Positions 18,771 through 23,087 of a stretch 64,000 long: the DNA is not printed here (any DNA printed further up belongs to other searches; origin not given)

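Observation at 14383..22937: VirB10 and the adjacent 1338-aa ORF are built from arrays of the same 17-residue repeat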

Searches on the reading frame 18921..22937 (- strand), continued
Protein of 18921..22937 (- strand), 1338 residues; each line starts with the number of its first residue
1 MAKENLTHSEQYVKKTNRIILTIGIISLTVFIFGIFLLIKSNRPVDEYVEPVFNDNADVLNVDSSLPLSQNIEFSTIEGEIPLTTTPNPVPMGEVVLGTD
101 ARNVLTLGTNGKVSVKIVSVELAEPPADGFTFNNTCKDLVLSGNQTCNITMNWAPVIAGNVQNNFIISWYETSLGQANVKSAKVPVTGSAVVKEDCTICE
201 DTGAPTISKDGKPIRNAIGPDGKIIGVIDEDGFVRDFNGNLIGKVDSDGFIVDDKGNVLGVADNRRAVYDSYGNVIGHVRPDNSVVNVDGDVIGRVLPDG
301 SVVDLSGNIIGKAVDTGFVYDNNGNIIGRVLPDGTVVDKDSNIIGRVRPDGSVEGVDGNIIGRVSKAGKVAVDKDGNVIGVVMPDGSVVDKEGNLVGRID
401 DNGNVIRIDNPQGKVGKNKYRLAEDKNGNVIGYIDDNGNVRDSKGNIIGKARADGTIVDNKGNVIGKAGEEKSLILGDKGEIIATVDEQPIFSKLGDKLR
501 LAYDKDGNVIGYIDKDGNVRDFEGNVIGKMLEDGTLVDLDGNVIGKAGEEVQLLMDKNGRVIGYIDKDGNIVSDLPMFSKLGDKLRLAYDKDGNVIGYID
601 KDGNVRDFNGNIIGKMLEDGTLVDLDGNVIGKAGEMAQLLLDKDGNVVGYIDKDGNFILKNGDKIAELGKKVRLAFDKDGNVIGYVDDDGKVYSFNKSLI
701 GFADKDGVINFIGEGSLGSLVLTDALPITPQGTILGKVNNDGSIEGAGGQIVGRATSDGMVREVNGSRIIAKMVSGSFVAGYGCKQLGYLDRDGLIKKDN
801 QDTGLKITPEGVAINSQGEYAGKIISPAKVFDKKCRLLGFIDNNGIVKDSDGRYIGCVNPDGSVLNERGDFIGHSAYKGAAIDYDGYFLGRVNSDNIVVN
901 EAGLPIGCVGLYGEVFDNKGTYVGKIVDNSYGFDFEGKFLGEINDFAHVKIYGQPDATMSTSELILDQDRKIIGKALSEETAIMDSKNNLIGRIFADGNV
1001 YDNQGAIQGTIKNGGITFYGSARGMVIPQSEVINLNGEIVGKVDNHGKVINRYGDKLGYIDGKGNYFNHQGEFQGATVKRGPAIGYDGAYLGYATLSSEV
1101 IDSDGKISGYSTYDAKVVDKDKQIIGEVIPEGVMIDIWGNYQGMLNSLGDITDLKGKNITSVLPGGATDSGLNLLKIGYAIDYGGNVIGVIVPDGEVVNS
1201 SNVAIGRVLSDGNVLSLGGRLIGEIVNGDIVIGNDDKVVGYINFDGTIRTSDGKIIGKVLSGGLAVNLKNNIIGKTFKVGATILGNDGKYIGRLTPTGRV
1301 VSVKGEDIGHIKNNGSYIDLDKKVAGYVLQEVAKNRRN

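Call 37: find_encoding_contigs(protein=P0158, flank=10000, max_places=1)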
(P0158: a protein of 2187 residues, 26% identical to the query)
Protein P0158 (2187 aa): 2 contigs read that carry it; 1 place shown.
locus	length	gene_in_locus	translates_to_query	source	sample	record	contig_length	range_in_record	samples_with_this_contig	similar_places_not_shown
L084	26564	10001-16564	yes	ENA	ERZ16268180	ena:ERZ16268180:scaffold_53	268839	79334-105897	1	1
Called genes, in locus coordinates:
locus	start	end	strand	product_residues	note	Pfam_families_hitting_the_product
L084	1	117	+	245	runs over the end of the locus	-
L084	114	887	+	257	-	-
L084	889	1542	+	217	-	-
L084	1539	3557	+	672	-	-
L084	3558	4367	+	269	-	-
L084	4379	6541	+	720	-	-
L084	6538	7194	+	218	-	-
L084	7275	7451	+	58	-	-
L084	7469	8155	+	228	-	PF04335:VirB8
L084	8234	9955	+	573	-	PF03524:CagX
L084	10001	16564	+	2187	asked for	PF12396:DUF3659 (faint), PF21784:Bflower (faint), PF21785:Bflower_2 (weak), PF03743:TrbI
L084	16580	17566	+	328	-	PF00437:T2SSE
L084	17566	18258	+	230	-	PF01177:Asp_Glu_race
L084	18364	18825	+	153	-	-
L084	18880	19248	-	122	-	PF01245:Ribosomal_L19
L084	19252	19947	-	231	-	PF01746:tRNA_m1G_MT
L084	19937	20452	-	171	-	PF01782:RimM, PF24986:PRC_RimM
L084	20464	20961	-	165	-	PF00886:Ribosomal_S16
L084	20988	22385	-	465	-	PF02881:SRP54_N, PF00448:SRP54, PF01656:CbiA (faint), PF02978:SRP_SPB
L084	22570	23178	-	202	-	PF13328:HD_4 (weak)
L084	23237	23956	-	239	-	PF01510:Amidase_2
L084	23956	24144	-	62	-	-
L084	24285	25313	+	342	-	PF00154:RecA_N, PF08423:Rad51, PF06745:ATPase, PF01637:ATPase_2 (weak), PF27531:MT3502_N (weak), PF21096:RecA_C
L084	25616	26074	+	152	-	PF05656:DUF805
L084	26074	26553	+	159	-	PF03703:bPH_2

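Call 38: find_encoding_contigs(protein=P0135, flank=10000, max_places=1)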
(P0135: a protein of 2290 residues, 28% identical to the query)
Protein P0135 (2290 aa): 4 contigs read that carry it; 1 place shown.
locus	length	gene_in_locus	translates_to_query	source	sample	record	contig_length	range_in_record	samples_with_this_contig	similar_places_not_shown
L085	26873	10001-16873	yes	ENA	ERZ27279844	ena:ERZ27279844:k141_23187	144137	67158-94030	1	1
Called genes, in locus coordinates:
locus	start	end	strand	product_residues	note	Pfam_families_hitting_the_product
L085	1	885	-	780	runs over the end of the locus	PF02534:T4SS-DNA_transf, PF10412:TrwB_AAD_bind, PF12696:TraG-D_C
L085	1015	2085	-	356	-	-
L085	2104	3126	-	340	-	-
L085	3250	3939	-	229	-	PF00561:Abhydrolase_1, PF12697:Abhydrolase_6, PF12146:Hydrolase_4 (weak)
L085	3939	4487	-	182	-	PF00857:Isochorismatase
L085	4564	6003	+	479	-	PF00270:DEAD, PF04851:ResIII, PF00271:Helicase_C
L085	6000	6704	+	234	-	PF02230:Abhydrolase_2, PF00326:Peptidase_S9 (faint), PF00756:Esterase (weak)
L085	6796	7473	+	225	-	PF04335:VirB8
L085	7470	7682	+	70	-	-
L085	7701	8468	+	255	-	PF04335:VirB8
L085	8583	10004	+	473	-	PF03524:CagX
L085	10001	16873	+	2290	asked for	PF12396:DUF3659 (faint), PF21784:Bflower (faint), PF05593:RHS_repeat (faint), PF21785:Bflower_2, PF03743:TrbI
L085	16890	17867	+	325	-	PF00437:T2SSE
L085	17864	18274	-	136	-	PF07309:FlaF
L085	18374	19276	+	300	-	PF00497:SBP_bac_3 (faint)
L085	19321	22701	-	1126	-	PF07690:MFS_1, PF01553:Acyltransferase, PF00501:AMP-binding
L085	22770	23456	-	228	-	PF00072:Response_reg, PF00486:Trans_reg_C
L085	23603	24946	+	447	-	PF00006:ATP-synt_ab, PF18269:T3SS_ATPase_C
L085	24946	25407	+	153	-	PF02050:FliJ (weak)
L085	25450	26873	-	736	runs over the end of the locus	PF10150:RNase_E_G, PF20833:RNase_E_G_Thio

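Call 48: search_solved_structures(query=window:18921-22937:-, max_evalue=0.01)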
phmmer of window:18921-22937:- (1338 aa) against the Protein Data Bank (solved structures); distinct sequences matched with E-value up to 0.01: 0.

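Call 66: predict_structure(alignment_id=A1)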
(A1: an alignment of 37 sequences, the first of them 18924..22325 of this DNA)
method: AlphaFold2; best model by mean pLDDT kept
length: 1134 residues; sequences in the alignment: 37
mean_pLDDT: 81.4   pTM: 0.68
mean pLDDT of the five models: 81.4, 80.9, 78.5, 78.4, 77.1
residues with pLDDT >= 90: 356; 70-90: 596; 50-70: 118; < 50: 64
segments of 3 or more residues with pLDDT < 50: 1-6, 205-214, 280-291, 365-367, 370-378, 439-441, 474-477, 492-494, 502-510
pLDDT, mean of each block of 10 residues (from residue 1): 45 84 82 85 80 81 80 84 83 83 83 77 80 85 81 81 85 84 77 74 45 61 83 83 85 86 78 55 35 75 81 84 90 91 81 59 52 42 76 80 78 87 85 58 59 59 52 50 57 52 47 76 91 89 88 86 86 84 88 89 91 88 86 85 84 90 86 89 87 83 89 92 90 86 77 86 89 91 91 90 90 90 92 89 88 92 91 94 92 92 93 89 93 91 92 89 90 92 92 90 92 92 92 92 88 91 93 91 87 88 90 91 79 47
secondary structure, 60 per line:
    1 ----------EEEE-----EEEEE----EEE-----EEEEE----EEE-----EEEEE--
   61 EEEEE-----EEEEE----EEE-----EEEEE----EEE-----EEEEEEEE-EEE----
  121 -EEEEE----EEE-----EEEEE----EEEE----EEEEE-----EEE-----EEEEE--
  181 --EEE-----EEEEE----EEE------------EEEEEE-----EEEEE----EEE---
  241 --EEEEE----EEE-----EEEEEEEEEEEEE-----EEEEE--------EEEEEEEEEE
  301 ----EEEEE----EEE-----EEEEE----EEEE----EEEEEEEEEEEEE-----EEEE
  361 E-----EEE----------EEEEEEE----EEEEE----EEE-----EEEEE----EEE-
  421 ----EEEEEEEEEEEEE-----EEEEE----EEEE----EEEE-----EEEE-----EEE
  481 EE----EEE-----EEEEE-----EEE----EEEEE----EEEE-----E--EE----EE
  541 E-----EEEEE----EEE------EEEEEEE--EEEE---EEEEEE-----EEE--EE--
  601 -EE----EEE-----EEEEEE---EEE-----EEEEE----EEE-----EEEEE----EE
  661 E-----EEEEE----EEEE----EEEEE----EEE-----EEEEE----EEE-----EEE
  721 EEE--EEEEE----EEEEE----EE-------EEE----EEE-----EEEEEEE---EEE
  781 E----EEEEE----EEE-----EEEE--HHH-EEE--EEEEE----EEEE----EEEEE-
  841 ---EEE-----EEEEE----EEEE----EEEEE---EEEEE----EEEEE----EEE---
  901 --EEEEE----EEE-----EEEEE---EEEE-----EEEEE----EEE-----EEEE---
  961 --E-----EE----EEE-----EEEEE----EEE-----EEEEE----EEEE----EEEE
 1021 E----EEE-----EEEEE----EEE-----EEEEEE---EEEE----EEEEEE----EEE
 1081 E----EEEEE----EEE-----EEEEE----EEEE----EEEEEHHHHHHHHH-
elements in order (helices of 4 or more, strands of 3 or more residues): E11-14 E20-24 E29-31 E37-41 E46-48 E54-58 E61-65 E71-75 E80-82 E88-92 E97-99 E105-112 E114-116 E122-126 E131-133 E139-143 E148-151 E156-160 E166-168 E174-178 E183-185 E191-195 E200-202 E215-220 E226-230 E235-237 E243-247 E252-254 E260-272 E278-282 E291-300 E305-309 E314-316 E322-326 E331-334 E339-351 E357-361 E367-369 E380-386 E391-395 E400-402 E408-412 E417-419 E425-437 E443-447 E452-455 E460-463 E469-472 E478-482 E487-489 E495-499 E505-507 E512-516 E521-524 E539-541 E547-551 E556-558 E565-571 E574-577 E581-586 E592-594 E608-610 E616-621 E625-627 E633-637 E642-644 E650-654 E659-661 E667-671 E676-679 E684-688 E693-695 E701-705 E710-712 E718-723 E726-730 E735-739 E753-755 E760-762 E768-774 E778-781 E786-790 E795-797 E803-806 E813-815 E818-822 E827-830 E835-839 E844-846 E852-856 E861-864 E869-873 E877-881 E886-890 E895-897 E903-907 E912-914 E920-924 E928-931 E937-941 E946-948 E954-957 E975-977 E983-987 E992-994 E1000-1004 E1009-1012 E1017-1021 E1026-1028 E1034-1038 E1043-1045 E1051-1056 E1060-1063 E1068-1073 E1078-1081 E1086-1090 E1095-1097 E1103-1107 E1112-1115 E1120-1124 H1125-1133
